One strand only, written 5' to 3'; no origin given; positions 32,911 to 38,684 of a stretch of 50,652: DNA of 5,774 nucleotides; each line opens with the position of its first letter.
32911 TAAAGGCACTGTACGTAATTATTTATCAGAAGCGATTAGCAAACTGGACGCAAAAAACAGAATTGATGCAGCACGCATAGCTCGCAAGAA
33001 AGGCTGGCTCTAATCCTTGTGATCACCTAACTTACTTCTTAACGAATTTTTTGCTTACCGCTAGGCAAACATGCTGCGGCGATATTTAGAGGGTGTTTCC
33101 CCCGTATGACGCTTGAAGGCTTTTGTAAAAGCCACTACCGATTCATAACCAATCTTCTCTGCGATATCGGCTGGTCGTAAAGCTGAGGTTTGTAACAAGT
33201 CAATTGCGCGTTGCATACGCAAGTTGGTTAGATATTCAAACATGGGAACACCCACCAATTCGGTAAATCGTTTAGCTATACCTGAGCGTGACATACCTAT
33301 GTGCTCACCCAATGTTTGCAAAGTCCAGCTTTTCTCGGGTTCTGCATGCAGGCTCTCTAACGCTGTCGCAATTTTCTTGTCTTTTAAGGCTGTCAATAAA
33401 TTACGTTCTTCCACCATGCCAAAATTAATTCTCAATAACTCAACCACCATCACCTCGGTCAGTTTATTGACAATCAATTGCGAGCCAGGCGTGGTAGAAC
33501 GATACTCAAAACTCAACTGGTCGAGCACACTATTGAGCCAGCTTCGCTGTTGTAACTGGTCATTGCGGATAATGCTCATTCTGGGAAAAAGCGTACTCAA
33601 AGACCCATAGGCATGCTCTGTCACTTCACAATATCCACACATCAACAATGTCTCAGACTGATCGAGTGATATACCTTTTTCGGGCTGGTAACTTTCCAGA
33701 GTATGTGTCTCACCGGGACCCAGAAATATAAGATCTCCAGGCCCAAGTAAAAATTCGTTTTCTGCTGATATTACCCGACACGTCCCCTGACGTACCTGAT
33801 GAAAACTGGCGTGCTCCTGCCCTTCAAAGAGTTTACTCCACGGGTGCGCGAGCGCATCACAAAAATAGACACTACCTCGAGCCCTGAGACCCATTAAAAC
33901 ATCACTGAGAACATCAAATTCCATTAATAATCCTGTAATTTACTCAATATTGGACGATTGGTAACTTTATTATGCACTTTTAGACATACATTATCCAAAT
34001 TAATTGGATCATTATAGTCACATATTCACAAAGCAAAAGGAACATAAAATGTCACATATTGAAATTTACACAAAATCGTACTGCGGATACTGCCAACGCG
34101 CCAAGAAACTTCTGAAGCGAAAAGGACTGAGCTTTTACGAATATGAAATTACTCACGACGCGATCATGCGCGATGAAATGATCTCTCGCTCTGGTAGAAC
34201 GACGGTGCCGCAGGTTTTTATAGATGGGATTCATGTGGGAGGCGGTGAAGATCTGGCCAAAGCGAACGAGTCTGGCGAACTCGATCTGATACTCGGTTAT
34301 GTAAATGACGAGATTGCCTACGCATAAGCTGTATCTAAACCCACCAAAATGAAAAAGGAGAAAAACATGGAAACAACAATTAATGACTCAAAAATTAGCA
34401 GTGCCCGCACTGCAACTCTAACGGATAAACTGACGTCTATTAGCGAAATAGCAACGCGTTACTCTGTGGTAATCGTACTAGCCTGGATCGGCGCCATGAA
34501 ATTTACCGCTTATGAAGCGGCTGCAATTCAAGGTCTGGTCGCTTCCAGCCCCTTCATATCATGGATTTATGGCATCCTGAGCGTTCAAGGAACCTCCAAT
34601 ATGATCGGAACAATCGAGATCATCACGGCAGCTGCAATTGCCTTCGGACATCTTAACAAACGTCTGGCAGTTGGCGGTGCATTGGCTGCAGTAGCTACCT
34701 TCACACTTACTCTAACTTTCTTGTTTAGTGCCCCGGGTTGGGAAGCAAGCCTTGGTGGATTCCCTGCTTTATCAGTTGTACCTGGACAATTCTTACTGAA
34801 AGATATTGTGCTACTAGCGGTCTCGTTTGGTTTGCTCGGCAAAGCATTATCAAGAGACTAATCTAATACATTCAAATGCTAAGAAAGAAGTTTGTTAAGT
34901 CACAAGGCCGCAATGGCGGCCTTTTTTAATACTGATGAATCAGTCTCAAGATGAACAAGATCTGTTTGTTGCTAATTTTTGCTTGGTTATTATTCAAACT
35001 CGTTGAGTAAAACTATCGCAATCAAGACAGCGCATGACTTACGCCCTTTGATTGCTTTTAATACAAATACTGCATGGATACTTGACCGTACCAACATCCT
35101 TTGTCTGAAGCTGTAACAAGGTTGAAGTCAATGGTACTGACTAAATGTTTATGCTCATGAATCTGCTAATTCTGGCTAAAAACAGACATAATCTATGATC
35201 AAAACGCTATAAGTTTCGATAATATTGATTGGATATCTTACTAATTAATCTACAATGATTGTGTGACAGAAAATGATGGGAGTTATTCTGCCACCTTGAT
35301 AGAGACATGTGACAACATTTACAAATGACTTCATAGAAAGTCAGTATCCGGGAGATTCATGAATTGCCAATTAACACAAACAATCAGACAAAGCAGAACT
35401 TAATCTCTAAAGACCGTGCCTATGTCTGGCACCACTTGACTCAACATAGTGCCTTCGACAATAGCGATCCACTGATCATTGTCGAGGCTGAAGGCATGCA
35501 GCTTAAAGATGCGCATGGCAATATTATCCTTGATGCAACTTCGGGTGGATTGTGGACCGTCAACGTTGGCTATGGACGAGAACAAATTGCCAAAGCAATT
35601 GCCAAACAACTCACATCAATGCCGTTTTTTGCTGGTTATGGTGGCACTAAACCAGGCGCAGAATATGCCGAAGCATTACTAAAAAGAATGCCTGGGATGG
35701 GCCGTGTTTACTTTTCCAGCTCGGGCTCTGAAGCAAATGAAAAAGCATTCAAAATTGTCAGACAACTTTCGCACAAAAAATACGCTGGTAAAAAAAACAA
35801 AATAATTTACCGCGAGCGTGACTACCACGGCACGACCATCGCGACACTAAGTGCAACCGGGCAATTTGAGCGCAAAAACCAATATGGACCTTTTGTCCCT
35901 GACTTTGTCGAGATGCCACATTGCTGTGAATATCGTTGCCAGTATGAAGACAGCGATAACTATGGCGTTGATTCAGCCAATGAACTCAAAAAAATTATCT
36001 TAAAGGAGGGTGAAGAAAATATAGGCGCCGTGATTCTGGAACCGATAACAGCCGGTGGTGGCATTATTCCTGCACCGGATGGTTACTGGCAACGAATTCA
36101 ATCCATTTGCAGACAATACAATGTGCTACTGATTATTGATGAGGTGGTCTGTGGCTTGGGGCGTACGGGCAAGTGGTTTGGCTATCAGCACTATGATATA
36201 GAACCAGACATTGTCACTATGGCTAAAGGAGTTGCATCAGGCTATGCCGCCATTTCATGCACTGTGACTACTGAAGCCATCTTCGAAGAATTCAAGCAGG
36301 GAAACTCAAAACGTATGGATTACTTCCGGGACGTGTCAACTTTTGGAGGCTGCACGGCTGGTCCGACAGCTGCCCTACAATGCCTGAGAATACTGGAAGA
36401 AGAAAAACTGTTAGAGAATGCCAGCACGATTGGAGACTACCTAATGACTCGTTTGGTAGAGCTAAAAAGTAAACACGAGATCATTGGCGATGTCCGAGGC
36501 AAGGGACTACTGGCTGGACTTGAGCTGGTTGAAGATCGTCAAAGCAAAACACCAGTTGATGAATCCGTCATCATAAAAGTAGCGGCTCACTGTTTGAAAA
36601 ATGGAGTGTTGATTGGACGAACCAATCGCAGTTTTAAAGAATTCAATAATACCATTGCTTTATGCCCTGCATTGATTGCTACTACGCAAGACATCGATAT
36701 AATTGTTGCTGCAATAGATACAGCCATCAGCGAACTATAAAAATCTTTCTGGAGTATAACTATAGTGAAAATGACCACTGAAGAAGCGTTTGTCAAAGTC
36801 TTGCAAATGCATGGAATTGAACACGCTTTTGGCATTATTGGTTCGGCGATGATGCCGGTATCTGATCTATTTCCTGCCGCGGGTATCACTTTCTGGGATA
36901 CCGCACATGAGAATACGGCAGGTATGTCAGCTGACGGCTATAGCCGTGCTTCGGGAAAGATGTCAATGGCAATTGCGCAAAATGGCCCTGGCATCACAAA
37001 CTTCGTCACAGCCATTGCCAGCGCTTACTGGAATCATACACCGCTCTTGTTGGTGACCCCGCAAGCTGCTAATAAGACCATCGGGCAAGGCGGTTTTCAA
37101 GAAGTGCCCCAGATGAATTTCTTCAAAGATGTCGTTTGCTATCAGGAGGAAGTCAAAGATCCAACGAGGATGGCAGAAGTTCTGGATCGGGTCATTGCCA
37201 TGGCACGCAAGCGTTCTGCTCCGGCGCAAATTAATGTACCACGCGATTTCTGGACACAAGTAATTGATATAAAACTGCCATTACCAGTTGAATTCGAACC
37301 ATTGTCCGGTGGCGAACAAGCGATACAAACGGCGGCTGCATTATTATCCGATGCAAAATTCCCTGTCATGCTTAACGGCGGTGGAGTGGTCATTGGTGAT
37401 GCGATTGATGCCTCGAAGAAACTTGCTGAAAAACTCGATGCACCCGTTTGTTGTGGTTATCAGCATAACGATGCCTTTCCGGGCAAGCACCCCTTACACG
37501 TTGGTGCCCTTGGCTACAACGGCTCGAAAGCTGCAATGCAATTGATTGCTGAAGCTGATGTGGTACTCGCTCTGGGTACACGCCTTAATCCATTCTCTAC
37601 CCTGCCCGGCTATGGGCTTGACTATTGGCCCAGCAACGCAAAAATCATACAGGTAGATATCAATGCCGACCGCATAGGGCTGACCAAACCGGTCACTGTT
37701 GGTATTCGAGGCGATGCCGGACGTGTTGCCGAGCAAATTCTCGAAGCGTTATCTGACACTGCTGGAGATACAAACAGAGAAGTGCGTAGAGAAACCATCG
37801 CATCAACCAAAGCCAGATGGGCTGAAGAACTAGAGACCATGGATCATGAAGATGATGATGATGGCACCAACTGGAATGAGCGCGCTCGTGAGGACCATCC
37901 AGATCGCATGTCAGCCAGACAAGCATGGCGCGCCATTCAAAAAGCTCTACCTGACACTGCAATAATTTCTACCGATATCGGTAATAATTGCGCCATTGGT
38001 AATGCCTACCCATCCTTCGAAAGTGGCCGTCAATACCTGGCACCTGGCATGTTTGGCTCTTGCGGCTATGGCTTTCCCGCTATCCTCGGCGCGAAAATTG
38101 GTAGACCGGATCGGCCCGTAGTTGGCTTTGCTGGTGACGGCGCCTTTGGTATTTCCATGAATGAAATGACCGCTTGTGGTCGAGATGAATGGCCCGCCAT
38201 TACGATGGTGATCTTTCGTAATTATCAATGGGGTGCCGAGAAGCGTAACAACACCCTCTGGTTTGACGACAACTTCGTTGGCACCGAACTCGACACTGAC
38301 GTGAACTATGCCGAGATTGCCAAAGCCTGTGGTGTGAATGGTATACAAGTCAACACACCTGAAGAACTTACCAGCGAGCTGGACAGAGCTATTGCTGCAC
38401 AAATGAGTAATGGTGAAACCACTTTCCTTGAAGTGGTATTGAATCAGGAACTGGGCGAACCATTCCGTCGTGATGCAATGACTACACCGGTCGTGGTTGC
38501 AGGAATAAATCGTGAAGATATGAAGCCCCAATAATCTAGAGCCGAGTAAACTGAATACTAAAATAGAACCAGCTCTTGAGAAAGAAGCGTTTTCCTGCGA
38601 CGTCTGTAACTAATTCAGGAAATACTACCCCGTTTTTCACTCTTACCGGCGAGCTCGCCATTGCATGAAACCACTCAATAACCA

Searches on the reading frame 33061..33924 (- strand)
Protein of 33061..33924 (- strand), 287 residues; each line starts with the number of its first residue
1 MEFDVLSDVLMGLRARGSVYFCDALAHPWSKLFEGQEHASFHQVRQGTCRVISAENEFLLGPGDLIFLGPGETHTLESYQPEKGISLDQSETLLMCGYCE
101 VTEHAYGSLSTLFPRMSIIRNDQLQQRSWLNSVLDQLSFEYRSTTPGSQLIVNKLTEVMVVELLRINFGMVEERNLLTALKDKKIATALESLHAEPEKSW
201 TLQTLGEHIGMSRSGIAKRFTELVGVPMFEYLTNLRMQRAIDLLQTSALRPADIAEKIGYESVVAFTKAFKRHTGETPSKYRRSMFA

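Call 36: search_protein_families(library=ncbifam, proteins=[window:33061-33924:-], max_evalue=1e-10)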
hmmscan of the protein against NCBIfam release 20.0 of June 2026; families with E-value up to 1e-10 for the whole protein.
window:33061-33924:- (287 aa): 8 families
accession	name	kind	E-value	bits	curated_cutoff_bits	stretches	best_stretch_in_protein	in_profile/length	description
NF040475.1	chlor_reg_RclR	equivalog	1.5e-27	96.7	400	1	4-284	2-278/284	reactive chlorine-specific transcriptional regulator RclR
NF007860.0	PRK10572.1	equivalog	1.5e-18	66.6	208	1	137-285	139-285/292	arabinose operon transcriptional regulator AraC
NF006902.0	PRK09393.1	equivalog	2.3e-17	63.2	425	1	174-285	211-322/327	transcriptional regulator FtrA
NF047455.1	TF_Staph_AryK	equivalog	3.3e-13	48.8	850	1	169-284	143-258/759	transcriptional regulator AryK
TIGR04094.1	adjacent_YSIRK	equivalog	1.1e-12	47.7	200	1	192-282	294-383/383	YSIRK-targeted surface antigen transcriptional regulator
NF049932.1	TranspRegBtr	equivalog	1.5e-11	43.5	900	1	169-283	150-264/531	bacillibactin transport transcriptional regulator Btr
NF010025.2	PRK13500.1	equivalog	2.9e-11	43.5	525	1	132-283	128-276/282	HTH-type transcriptional activator RhaR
NF047788.1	TransRegPocR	equivalog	5.6e-11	42.2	500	1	170-284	176-290/296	transcriptional regulator PocR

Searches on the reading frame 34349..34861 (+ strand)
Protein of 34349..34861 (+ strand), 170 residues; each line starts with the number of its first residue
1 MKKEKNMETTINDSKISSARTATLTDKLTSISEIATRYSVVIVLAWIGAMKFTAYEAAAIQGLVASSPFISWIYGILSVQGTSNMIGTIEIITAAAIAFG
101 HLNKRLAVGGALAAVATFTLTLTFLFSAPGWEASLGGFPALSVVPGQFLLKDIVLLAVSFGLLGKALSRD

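Call 36: search_protein_families(library=ncbifam, proteins=[window:34349-34861:+], max_evalue=1e-10)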
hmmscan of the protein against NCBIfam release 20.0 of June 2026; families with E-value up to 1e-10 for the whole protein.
window:34349-34861:+ (170 aa): 1 family
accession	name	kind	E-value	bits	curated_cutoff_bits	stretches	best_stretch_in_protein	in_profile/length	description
NF040476.1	chlor_memb_RclC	equivalog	2.4e-19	69.9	275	0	27-74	13-60/190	reactive chlorine resistance membrane protein RclC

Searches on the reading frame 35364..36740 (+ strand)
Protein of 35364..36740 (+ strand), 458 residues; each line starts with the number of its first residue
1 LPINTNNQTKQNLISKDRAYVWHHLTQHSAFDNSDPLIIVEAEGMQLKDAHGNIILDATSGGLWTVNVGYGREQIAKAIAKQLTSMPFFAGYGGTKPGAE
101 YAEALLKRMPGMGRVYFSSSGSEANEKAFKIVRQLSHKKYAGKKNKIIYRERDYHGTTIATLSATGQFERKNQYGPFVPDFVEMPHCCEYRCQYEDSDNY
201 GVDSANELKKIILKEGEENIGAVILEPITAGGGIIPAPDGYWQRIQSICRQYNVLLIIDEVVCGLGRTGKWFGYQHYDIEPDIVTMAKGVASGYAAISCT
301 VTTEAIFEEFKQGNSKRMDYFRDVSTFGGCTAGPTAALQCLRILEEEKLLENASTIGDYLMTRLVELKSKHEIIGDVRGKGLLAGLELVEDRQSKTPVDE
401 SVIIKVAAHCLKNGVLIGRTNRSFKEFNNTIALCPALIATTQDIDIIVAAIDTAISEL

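Call 5: search_protein_families(library=pfam, proteins=[window:35364-36740:+])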
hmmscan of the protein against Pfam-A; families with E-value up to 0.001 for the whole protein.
window:35364-36740:+ (458 aa): 2 families
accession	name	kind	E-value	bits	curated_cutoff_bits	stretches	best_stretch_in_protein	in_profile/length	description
PF00202.27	Aminotran_3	-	6.2e-95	318.7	30.5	1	36-455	10-403/403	Aminotransferase class-III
PF01212.27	Beta_elim_lyase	-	0.00057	19.7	27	1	100-259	35-168/288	Beta-eliminating lyase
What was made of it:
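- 35364..36740 (+): Resident class-III aminotransferase gene (AT3), probably taurine/hypotaurine-type. It is the parent of the remnant at 39842-39956; the parent segments are 35472-35552 and 36448-36484. The left end of the duplicated unit lies at about codon 32 (about 35457-35471). Pfam Aminotran_3 (call 5).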

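Call 36: search_protein_families(library=ncbifam, proteins=[window:35364-36740:+], max_evalue=1e-10)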
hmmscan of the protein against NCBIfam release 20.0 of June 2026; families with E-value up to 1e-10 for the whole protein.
window:35364-36740:+ (458 aa): 69 families (the best 25 are shown)
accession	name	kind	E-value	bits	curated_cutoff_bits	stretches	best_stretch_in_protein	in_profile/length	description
NF005812.0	PRK07678.1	subfamily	4.2e-141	470.6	488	1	6-457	3-449/451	aminotransferase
NF005102.0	PRK06541.1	equivalog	1e-108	363.8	574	1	6-457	5-455/460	aspartate aminotransferase family protein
NF005682.0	PRK07480.1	subfamily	5.4e-107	358.3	510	1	4-456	4-450/459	aminotransferase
NF004767.0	PRK06105.1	subfamily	6.6e-106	354.6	517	1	9-457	4-449/460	aminotransferase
NF005683.0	PRK07481.1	subfamily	1.8e-105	353.6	575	1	11-457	4-449/453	hypothetical protein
NF005684.0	PRK07482.1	subfamily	2.7e-103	346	687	1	8-457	3-454/464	hypothetical protein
NF005447.0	PRK07036.1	equivalog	9.5e-97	324.6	618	1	4-457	4-454/468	aminotransferase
NF005685.0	PRK07483.1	equivalog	2.1e-90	303.7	485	1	35-456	12-436/444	aspartate aminotransferase family protein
NF005375.0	PRK06917.1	equivalog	2.6e-89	300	535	1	38-457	17-438/448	aspartate aminotransferase family protein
NF052567.1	OmAmTferAptACaul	equivalog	6.3e-88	295.4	500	1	22-457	6-430/431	omega-aminotransferase AptA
NF004718.0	PRK06062.1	subfamily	5.3e-85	285.6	472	1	5-456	11-447/454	hypothetical protein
TIGR00508.1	bioA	equivalog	1.9e-81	273.8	405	1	21-455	1-418/419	adenosylmethionine--8-amino-7-oxononanoate transaminase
NF004625.0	PRK05965.1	subfamily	5.9e-80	269.2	729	1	10-455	3-445/460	hypothetical protein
NF004426.0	PRK05769.1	equivalog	1e-78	265.1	552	1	10-457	17-439/441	acetyl ornithine aminotransferase family protein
NF005993.0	PRK08117.1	subfamily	2.2e-77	260.5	574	1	35-457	25-429/433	aspartate aminotransferase family protein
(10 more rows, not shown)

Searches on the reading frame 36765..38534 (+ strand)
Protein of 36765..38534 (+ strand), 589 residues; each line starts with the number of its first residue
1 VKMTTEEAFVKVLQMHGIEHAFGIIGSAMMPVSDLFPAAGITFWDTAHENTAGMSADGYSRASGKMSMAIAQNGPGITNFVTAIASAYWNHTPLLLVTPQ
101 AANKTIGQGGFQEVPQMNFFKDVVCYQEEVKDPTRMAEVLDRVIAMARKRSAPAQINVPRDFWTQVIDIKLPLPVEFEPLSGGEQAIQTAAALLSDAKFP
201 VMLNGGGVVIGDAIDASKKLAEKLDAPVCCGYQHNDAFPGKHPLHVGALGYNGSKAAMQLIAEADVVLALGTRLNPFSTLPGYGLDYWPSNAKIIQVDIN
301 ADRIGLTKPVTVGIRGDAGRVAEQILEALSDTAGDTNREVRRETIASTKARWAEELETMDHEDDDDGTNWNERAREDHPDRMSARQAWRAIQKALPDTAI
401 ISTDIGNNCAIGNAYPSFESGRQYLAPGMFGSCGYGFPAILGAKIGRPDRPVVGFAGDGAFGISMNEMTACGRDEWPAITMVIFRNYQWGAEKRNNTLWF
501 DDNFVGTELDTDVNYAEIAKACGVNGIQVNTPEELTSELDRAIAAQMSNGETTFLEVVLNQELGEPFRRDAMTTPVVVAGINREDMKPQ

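Call 5: search_protein_families(library=pfam, proteins=[window:36765-38534:+])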
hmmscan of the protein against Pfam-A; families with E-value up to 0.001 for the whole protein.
window:36765-38534:+ (589 aa): 3 families
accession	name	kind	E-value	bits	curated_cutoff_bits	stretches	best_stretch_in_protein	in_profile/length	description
PF00205.28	TPP_enzyme_M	-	1e-35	122.8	30.4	1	187-324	1-136/137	Thiamine pyrophosphate enzyme, central domain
PF02775.26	TPP_enzyme_C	-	2.5e-32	112.2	21.9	1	404-556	1-150/151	Thiamine pyrophosphate enzyme, C-terminal TPP binding domain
PF02776.23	TPP_enzyme_N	-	2.8e-31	108.2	26.8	1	3-117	1-117/119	Thiamine pyrophosphate enzyme, N-terminal TPP binding domain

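Call 36: search_protein_families(library=ncbifam, proteins=[window:36765-38534:+], max_evalue=1e-10)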
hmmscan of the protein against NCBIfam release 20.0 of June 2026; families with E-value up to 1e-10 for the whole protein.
window:36765-38534:+ (589 aa): 51 families (the best 25 are shown)
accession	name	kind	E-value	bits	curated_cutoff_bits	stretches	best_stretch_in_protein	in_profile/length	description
NF005713.0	PRK07525.1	subfamily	2.8e-302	1003.5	620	1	1-588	4-591/592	sulfoacetaldehyde acetyltransferase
TIGR03457.1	sulphoacet_xsc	equivalog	9.7e-276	915.7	676.4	1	2-578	1-575/579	sulfoacetaldehyde acetyltransferase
TIGR00118.1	acolac_lg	equivalog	2.5e-93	313.4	538.35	1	3-561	1-536/557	biosynthetic-type acetolactate synthase large subunit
NF004919.0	PRK06276.1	equivalog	4.6e-90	302.6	866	1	3-561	1-540/582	acetolactate synthase large subunit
NF004710.0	PRK06048.1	equivalog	1.5e-89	300.9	976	1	2-546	7-528/561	acetolactate synthase large subunit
NF006122.0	PRK08266.1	subfamily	1.2e-82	278.1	571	2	2-360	3-353/543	hypothetical protein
NF006524.0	PRK08978.1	equivalog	8.6e-81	271.8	738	1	6-560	4-525/548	acetolactate synthase 2 catalytic subunit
NF006052.0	PRK08199.1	subfamily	2.3e-80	270.5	539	1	4-562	9-540/559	thiamine pyrophosphate protein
NF005712.0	PRK07524.1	subfamily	4.2e-79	266.4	500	1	3-546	3-520/536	5-guanidino-2-oxopentanoate decarboxylase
NF006016.1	PRK08155.1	equivalog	3.4e-78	263.5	870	1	1-545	1-522/554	acetolactate synthase large subunit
NF005860.0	PRK07789.1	equivalog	6.4e-77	259.3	881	1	2-585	33-596/615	acetolactate synthase large subunit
NF006319.0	PRK08527.1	equivalog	2.3e-74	250.8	905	1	1-560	2-539/565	acetolactate synthase large subunit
NF005058.0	PRK06466.1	equivalog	1.1e-73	248.6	951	1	3-561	4-549/574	acetolactate synthase 3 large subunit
NF006377.0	PRK08611.1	equivalog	9.3e-73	245.7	742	1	2-546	3-520/576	pyruvate oxidase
NF005651.0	PRK07418.1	subfamily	3.6e-69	233.5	942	1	2-546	18-550/617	acetolactate synthase large subunit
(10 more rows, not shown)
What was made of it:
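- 36765..38534 (+): xsc, sulfoacetaldehyde acetyltransferase. Intact, in copy 1 of the duplicated unit. NCBIfam TIGR03457 scores 916 bits against a cut-off of 676 (call 36).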

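Call 38: find_related_loci(query=window:36765-38534:+, collection=metagenome_contigs, flank=10000)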
Query window:36765-38534:+ (589 aa) in metagenome_contigs; peptide patterns used: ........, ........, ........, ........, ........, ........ (x = any residue, [..] = any of these).
600 stretches matched a pattern (row limit reached: there are more); 576 encode a relative of the query (tblastn E <= 1e-3); the best 80 are kept; 80 distinct loci.
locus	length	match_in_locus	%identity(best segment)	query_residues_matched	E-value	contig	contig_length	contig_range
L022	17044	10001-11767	77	1-589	0e+0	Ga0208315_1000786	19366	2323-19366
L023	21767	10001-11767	77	1-589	0e+0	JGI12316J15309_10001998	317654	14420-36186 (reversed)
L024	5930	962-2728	76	1-589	0e+0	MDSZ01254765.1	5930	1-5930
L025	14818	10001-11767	76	1-589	0e+0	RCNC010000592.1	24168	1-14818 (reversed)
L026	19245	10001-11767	76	1-589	0e+0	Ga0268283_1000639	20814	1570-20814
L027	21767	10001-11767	76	1-589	0e+0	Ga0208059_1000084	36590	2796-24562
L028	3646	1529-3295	77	1-589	0e+0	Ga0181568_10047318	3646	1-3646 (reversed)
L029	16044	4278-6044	76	1-589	0e+0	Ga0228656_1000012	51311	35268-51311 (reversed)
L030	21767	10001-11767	76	1-589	0e+0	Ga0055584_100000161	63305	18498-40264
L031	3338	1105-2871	76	1-589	0e+0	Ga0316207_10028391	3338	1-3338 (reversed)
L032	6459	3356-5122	77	1-589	0e+0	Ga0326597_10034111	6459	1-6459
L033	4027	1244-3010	76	1-589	0e+0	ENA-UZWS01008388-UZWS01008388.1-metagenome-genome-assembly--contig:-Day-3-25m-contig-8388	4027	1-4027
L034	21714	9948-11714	76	1-589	0e+0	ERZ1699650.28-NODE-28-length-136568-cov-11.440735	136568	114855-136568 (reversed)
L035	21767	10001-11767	76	1-589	0e+0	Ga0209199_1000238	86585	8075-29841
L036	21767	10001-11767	76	1-589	0e+0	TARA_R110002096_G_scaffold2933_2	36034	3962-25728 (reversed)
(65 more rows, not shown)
